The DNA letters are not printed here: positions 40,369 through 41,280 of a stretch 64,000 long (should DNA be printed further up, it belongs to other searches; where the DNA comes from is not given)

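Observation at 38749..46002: The gltD slot is occupied by a CysJ-type diflavin reductase: a possible undescribed electron-donor module for glutamate synthase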

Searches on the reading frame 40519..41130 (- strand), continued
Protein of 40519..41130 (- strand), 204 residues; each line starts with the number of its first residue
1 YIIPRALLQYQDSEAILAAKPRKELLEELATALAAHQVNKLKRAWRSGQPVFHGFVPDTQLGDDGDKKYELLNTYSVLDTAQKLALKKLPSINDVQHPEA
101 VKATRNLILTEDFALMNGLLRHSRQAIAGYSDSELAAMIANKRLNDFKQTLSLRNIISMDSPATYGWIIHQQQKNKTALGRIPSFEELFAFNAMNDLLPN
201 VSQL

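Call 61: search_protein_families(library=pfam, alignment_id=A4, max_evalue=0.00001)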
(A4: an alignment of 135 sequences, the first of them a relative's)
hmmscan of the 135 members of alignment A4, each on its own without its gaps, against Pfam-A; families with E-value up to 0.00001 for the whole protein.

A. member 1, L057:12365-13315:+ (316 aa): 1 family
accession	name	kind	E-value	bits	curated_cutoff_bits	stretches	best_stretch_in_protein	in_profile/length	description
PF05171.18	HemS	-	4.7e-09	36.7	24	1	190-310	4-126/128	Haemin-degrading HemS.ChuX domain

B. families by the number of members that match (of 135 scanned): 152 families (the first 25 are shown)
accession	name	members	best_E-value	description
PF00528.27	BPD_transp_1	7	4.1e-25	Binding-protein-dependent transport system inner membrane component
PF00593.30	TonB_dep_Rec_b-barrel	3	2.1e-56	TonB dependent receptor-like, beta-barrel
PF00005.33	ABC_tran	3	1.1e-33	ABC transporter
PF07715.20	Plug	3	1.1e-19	TonB-dependent Receptor Plug Domain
PF05171.18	HemS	3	4.7e-09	Haemin-degrading HemS.ChuX domain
PF00124.24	Photo_RC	2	5e-100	Photosynthetic reaction centre protein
PF00501.34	AMP-binding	2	3.2e-74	AMP-binding enzyme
PF01628.27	HrcA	2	1.8e-64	HrcA protein C terminal domain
PF00578.27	AhpC-TSA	2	3e-32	AhpC/TSA family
PF00149.33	Metallophos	2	1.5e-18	Calcineurin-like phosphoesterase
PF12833.13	HTH_18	2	4.9e-18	Helix-turn-helix domain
PF08534.16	Redoxin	2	3.3e-14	Redoxin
PF13304.12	AAA_21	2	1.3e-07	AAA domain, putative AbiEii toxin, Type IV TA system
PF03444.21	HrcA_DNA-bdg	2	2.5e-06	Winged helix-turn-helix transcription repressor, HrcA DNA-binding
PF01011.28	PQQ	1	2.4e-222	Glucose/ethanol/alcohol dehydrogenase, beta-propeller domain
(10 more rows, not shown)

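Call 72: predict_structure(alignment_id=A5)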
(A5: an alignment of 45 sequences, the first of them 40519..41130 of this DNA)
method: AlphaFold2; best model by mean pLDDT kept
length: 204 residues; sequences in the alignment: 45
mean_pLDDT: 85.1   pTM: 0.81
mean pLDDT of the five models: 85.1, 83.9, 83.2, 82.0, 81.4
residues with pLDDT >= 90: 111; 70-90: 55; 50-70: 35; < 50: 3
segments of 3 or more residues with pLDDT < 50: none
pLDDT, mean of each block of 10 residues (from residue 1): 64 90 97 95 89 61 69 91 96 93 96 97 95 95 89 70 81 86 90 73 49
secondary structure, 60 per line:
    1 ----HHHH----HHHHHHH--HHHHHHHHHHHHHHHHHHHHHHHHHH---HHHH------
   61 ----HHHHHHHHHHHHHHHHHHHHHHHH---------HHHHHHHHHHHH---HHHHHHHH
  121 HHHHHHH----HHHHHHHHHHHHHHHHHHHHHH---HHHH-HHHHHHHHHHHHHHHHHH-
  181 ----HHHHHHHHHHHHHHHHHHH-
elements in order: H5-8 H13-19 H22-47 H51-54 H65-88 H98-109 H113-127 H132-153 H157-160 H162-179 H185-203

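Call 76: search_protein_representatives(protein=window:40519-41130:-)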
Query: 204 residues. Proteins with E-value up to 0.001 (for the whole library): 87; up to 1e-10: 56; up to 1e-30: 16. The best 87 are listed.
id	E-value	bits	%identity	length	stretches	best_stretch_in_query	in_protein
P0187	3.8e-60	219.4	57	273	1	1-194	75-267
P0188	1.3e-55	204.6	51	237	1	2-200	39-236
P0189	1.8e-54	200.9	51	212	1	2-196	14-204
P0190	4.0e-53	196.5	51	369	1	1-197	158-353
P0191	2.2e-52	194.1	49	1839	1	2-199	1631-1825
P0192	7.7e-52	192.3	52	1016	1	1-198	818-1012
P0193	6.1e-45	169.8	53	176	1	25-197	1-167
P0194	1.5e-43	165.3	57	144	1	62-197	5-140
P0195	5.4e-43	163.5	69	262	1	1-124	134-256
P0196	4.7e-42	160.4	52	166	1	39-199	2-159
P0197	1.1e-39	152.6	43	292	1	3-199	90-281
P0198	1.2e-36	142.8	51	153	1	65-193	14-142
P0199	3.3e-34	134.8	45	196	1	3-198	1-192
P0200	7.9e-34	133.6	66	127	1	99-194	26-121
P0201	2.8e-33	131.8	49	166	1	69-198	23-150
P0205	5.4e-27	111.3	35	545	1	2-199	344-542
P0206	6.7e-27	111.0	41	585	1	31-189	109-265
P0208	1.9e-23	99.7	31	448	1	3-197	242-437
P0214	5.6e-21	91.7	32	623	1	1-177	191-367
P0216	4.6e-20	88.7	35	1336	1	1-190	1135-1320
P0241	1.0e-11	61.5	35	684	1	2-169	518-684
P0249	1.4e-08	51.2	32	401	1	6-197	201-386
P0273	9.5e-04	35.5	21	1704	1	3-189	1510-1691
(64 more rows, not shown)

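Call 77: search_protein_families(library=pfam, proteins=[P0216, P0273, P0206, P0214, P0205, P0208, P0241, P0249], max_evalue=0.0001)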
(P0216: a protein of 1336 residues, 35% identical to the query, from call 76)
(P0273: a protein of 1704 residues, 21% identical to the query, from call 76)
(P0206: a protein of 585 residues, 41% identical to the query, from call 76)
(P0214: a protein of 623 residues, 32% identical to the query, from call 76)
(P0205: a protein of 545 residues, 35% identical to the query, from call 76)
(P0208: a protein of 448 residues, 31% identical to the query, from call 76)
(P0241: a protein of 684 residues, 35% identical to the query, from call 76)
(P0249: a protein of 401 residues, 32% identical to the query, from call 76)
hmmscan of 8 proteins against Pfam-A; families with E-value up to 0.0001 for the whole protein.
P0216 (1336 aa): 3 families
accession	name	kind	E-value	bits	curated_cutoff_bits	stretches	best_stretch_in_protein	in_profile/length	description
PF01645.23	Glu_synthase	-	8e-103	344.9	20.4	1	527-835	53-368/369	Conserved region in glutamate synthase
PF04898.20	Glu_syn_central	-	7.6e-74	249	22.8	1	1-266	16-273/277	Glutamate synthase central domain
PF01493.24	GXGXG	-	3.4e-39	134.8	32.5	2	1003-1092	97-186/190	GXGXG motif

P0273 (1704 aa): 4 families
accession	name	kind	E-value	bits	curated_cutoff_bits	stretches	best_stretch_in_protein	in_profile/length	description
PF01645.23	Glu_synthase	-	1.2e-103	347.6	20.4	1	866-1189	37-368/369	Conserved region in glutamate synthase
PF00310.26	GATase_2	-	6e-92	309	19.9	1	15-411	1-418/420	Glutamine amidotransferases class-II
PF04898.20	Glu_syn_central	-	3.1e-72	243.7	22.8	1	446-714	5-272/277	Glutamate synthase central domain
PF01493.24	GXGXG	-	3.7e-45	154.2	32.5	1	1308-1466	26-183/190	GXGXG motif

P0206 (585 aa): 1 family
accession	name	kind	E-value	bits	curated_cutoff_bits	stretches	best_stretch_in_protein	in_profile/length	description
PF00258.30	Flavodoxin_1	-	1.4e-11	45.2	25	1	409-459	80-130/143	Flavodoxin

P0214 (623 aa): 2 families
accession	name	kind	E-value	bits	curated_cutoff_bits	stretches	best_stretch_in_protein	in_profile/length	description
PF01493.24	GXGXG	-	1.8e-45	155.3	32.5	1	1-149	39-187/190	GXGXG motif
PF00258.30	Flavodoxin_1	-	4.8e-28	98.5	25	1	441-572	1-143/143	Flavodoxin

P0205 (545 aa): 1 family
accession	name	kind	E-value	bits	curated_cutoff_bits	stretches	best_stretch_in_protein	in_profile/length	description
PF01493.24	GXGXG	-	1.3e-50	172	32.5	1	130-301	16-187/190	GXGXG motif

P0208 (448 aa): 1 family
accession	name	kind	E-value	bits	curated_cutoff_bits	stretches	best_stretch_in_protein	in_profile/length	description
PF01493.24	GXGXG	-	3.5e-52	177.2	32.5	1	30-199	19-188/190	GXGXG motif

P0241 (684 aa): 2 families
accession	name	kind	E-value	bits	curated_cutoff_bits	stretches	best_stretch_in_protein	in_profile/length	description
PF01493.24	GXGXG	-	6.2e-54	182.9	32.5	1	309-474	21-186/190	GXGXG motif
PF01645.23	Glu_synthase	-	9.5e-52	176.8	20.4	1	10-193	176-368/369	Conserved region in glutamate synthase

P0249 (401 aa): 1 family
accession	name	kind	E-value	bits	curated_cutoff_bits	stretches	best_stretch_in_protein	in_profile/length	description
PF01493.24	GXGXG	-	8.6e-44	149.8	32.5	1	2-135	33-166/190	GXGXG motif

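Call 80: find_encoding_contigs(protein=P0214, flank=10000, max_places=3)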
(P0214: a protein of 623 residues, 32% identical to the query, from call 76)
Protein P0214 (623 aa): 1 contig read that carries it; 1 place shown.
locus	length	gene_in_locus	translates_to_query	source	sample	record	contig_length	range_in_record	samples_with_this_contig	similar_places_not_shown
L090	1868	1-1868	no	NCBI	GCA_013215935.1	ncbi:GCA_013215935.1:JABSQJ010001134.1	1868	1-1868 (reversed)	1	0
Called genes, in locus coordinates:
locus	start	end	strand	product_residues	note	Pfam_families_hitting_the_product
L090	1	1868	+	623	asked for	PF01493:GXGXG, PF00258:Flavodoxin_1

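Call 81: find_homologous_proteins(query=P0214, max_evalue=1e-10)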
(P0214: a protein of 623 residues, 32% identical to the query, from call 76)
Query P0214 (623 aa): 6700 proteins with E <= 1e-10 among 8000 candidates; the best 120 are listed.
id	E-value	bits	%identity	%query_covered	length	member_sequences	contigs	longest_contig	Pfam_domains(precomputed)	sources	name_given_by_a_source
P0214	0.0e+0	1398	100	100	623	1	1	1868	PF01493.26,PF00258.31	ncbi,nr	ncbi:MAG: flavodoxin domain-containing protein, partial [Lentisphaeraceae bacterium]|nr:flavodoxin d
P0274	6.6e-236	802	62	93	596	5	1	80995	PF01493.26,PF00258.31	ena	-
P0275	1.2e-122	429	51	63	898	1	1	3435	PF01493.26,PF01645.24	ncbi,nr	ncbi:MAG: glutamate synthase large subunit, partial [Methylococcaceae bacterium]|nr:glutamate syntha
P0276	4.7e-122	427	50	63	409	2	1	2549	PF01493.26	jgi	jgi:glutamate synthase (NADPH/NADH) large chain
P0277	1.5e-120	422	50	64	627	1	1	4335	PF01493.26,PF01645.24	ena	-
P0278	1.8e-120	421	51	63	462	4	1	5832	PF01493.26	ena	-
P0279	2.2e-120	421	51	64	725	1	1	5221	PF01493.26,PF01645.24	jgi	-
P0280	7.6e-120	419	54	59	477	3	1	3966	PF01493.26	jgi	-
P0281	8.5e-120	419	55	59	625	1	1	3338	PF01493.26,PF01645.24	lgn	-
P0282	3.1e-119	417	54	59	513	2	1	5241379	PF01493.26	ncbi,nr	ncbi:hypothetical protein GO003_018875 [Methylicorpusculum oleiharenae]|nr:hypothetical protein [Met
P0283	4.8e-119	417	55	60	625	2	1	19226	PF01493.26,PF01645.24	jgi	-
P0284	6.1e-119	416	50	63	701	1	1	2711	PF01493.26,PF01645.24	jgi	jgi:glutamate synthase (NADPH/NADH) large chain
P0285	1.2e-118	415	53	59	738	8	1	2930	PF01493.26,PF01645.24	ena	-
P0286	1.4e-118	415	53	60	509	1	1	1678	PF01493.26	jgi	jgi:glutamate synthase (NADPH/NADH) large chain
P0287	2.9e-118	414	53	59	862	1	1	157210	PF01493.26,PF01645.24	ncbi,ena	-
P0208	6.9e-112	393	51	59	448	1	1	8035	PF01493.26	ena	-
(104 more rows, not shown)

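Call 82: find_encoding_contigs(protein=P0274, flank=10000, max_places=2)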
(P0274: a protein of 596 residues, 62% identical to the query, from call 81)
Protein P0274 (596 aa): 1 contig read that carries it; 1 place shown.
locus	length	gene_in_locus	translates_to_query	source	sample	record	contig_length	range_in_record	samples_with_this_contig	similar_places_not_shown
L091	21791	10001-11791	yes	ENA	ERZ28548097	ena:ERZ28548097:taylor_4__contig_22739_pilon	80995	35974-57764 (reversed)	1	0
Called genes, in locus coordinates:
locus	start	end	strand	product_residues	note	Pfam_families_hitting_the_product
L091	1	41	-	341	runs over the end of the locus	PF21088:MS_channel_1st, PF00924:MS_channel_2nd, PF21082:MS_channel_3rd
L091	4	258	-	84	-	-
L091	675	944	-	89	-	-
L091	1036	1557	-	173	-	-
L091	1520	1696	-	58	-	-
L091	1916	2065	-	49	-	-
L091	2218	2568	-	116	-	-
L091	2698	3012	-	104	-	-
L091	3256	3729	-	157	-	-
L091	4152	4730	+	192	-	PF16697:Yop-YscD_cpl, PF00498:FHA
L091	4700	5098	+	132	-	-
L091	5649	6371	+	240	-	PF00310:GATase_2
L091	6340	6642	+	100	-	PF00310:GATase_2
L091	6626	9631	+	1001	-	PF04898:Glu_syn_central, PF01645:Glu_synthase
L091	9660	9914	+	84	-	-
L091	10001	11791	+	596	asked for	PF01493:GXGXG, PF00258:Flavodoxin_1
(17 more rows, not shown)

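Call 98: search_protein_families(library=pfam, proteins=[L048:556-1041:+, L048:1042-2019:+, L065:3646-4656:-, L081:3655-4695:-, L086:14431-16581:+, L086:16571-18217:+, L049:3614-4495:-, L065:12619-13236:-], max_evalue=0.00001)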
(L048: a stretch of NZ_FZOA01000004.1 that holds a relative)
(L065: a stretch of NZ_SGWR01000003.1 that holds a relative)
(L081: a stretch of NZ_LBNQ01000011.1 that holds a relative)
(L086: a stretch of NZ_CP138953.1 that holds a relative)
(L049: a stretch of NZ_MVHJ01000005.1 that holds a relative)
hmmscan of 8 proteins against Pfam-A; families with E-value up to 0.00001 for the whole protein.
L048:556-1041:+ (161 aa): 3 families
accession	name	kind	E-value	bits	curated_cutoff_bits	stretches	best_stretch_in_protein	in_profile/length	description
PF08281.18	Sigma70_r4_2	-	7.1e-18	64.4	25.7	1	103-155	2-54/54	Sigma-70, region 4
PF04542.20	Sigma70_r2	-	2.9e-12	46.6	24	1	7-72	1-69/71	Sigma-70 region 2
PF04545.22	Sigma70_r4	-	7e-08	32.3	24.1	1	108-154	1-47/50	Sigma-70, region 4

L048:1042-2019:+ (325 aa): 2 families
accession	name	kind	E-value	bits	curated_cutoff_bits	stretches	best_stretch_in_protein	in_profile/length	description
PF04773.18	FecR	-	5.9e-21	75.2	24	1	113-210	2-97/97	FecR protein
PF16220.10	DUF4880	-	9.3e-16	57.9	25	1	15-57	1-43/43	Domain of unknown function (DUF4880)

L065:3646-4656:- (336 aa): 2 families
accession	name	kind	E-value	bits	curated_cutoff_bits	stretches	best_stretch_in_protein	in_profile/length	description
PF01628.27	HrcA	-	1.8e-64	218.1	22.2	1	100-318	2-215/215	HrcA protein C terminal domain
PF03444.21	HrcA_DNA-bdg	-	4.5e-06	26.7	21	0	4-73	4-72/79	Winged helix-turn-helix transcription repressor, HrcA DNA-binding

L081:3655-4695:- (346 aa): 2 families
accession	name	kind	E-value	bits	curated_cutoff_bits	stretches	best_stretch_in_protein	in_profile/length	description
PF01628.27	HrcA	-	5.7e-64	216.4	22.2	1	110-328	2-215/215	HrcA protein C terminal domain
PF03444.21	HrcA_DNA-bdg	-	2.5e-06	27.5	21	1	14-83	4-72/79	Winged helix-turn-helix transcription repressor, HrcA DNA-binding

L086:14431-16581:+ (716 aa): 2 families
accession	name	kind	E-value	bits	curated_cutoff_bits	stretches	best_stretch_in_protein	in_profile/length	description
PF00593.30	TonB_dep_Rec_b-barrel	-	2.1e-56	193.1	27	1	240-683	9-436/436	TonB dependent receptor-like, beta-barrel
PF07715.20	Plug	-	1.1e-19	71.4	23.9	1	66-165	2-107/107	TonB-dependent Receptor Plug Domain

L086:16571-18217:+ (548 aa): 2 families
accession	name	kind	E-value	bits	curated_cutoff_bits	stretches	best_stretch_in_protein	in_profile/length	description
PF11806.14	Enterochelin_N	-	4.6e-21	76.2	27.1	1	190-294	2-118/120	Enterochelin esterase, N-terminal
PF00756.26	Esterase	-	4e-19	69.8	22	1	312-540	1-250/251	Putative esterase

L049:3614-4495:- (293 aa): 0 families

L065:12619-13236:- (205 aa): 1 family
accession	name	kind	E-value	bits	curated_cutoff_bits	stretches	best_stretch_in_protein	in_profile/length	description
PF01810.24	LysE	-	1.1e-32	113.5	25.6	1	14-200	3-191/193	LysE type translocator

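Call 105: find_encoding_contigs(protein=P0273, flank=6000, max_places=3)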
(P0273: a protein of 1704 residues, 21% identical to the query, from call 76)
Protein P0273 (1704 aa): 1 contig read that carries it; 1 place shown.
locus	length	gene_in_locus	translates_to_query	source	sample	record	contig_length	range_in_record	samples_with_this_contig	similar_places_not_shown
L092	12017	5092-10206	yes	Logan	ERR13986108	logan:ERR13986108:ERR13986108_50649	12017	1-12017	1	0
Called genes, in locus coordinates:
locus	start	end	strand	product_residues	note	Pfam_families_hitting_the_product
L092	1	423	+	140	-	?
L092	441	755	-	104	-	PF01503:PRA-PH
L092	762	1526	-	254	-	PF00977:His_biosynth, PF03060:NMO (faint)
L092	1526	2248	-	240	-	PF00977:His_biosynth, PF01207:Dus (faint)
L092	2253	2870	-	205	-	PF00117:GATase, PF07685:GATase_3 (faint), PF01174:SNO (weak), PF07722:Peptidase_C26 (weak)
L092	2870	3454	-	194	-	PF00475:IGPD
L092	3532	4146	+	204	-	PF02230:Abhydrolase_2, PF20434:BD-FAE (faint), PF12146:Hydrolase_4 (weak), PF00561:Abhydrolase_1 (faint), PF00326:Peptidase_S9 (faint), PF01738:DLH (weak)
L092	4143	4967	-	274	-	PF02673:BacA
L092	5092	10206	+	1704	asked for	PF00310:GATase_2, PF04898:Glu_syn_central, PF01645:Glu_synthase, PF01493:GXGXG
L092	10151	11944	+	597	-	PF00258:Flavodoxin_1, PF00667:FAD_binding_1, PF00175:NAD_binding_1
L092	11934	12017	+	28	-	?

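Call 106: find_encoding_contigs(protein=P0216, flank=6000, max_places=2)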
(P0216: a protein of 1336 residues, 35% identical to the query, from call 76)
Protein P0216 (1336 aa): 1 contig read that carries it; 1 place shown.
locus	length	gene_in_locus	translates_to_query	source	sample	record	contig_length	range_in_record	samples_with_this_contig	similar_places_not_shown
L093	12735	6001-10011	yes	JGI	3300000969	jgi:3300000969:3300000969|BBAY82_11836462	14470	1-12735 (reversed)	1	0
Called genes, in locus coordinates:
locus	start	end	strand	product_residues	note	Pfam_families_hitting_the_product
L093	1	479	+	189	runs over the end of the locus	PF14691:Fer4_20 (weak), PF13450:NAD_binding_8 (faint)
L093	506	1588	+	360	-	PF13237:Fer4_10 (faint), PF13187:Fer4_9 (faint), PF13534:Fer4_17 (faint), PF13484:Fer4_16 (faint), PF12797:Fer4_2 (faint), PF12837:Fer4_6 (faint), PF12838:Fer4_7, PF00037:Fer4 (weak), +1 more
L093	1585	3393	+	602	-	PF01558:POR, PF01855:POR_N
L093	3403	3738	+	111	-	-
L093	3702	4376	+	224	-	PF02775:TPP_enzyme_C, PF12367:PFO_beta_C (weak)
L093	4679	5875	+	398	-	PF00310:GATase_2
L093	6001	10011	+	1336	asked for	PF04898:Glu_syn_central, PF01645:Glu_synthase, PF01493:GXGXG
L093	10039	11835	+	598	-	PF00258:Flavodoxin_1, PF00667:FAD_binding_1, PF00175:NAD_binding_1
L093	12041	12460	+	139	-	PF03203:MerC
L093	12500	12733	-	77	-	?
